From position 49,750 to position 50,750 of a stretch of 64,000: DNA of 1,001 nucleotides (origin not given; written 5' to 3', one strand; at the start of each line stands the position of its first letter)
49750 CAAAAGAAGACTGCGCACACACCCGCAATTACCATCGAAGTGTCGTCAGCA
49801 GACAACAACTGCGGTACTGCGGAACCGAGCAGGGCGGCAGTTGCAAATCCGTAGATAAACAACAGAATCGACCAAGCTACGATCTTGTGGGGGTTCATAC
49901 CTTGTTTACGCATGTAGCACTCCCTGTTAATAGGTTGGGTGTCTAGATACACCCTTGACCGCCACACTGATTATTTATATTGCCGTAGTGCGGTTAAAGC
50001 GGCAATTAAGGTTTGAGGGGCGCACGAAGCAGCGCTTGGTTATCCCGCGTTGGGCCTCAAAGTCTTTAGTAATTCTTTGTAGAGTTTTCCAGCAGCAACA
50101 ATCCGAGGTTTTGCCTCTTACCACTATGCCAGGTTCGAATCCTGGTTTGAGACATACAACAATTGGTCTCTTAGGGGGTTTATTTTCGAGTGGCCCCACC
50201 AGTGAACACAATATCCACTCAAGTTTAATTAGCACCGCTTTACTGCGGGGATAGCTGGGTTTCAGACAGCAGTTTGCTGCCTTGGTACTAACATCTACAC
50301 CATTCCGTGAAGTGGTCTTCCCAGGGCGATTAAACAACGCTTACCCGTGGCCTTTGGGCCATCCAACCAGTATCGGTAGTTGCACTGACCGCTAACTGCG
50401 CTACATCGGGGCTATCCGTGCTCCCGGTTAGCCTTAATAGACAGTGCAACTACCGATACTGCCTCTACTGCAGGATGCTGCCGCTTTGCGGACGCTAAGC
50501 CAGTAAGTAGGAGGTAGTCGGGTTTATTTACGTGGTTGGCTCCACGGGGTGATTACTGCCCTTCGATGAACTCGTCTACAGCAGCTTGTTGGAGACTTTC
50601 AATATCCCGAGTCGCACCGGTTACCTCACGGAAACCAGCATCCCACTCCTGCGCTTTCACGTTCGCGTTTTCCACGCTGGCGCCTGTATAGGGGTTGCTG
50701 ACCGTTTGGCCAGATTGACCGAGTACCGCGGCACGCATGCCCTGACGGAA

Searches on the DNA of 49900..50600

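Call 105: search_rna_families(source=window, start=49900, end=50600, threshold=evalue, max_evalue=5)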
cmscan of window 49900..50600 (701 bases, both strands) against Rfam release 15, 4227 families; matches with E-value up to 5: 2.
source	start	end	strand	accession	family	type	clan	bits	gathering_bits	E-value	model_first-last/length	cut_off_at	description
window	50368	50461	+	RF00456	mir-34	Gene; miRNA;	CL00087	14.5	53.4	4.2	11-62/72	no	mir-34 microRNA precursor family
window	50376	50453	-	RF00667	mir-33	Gene; miRNA;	-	14.2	50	3.9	13-57/69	no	mir-33 microRNA precursor family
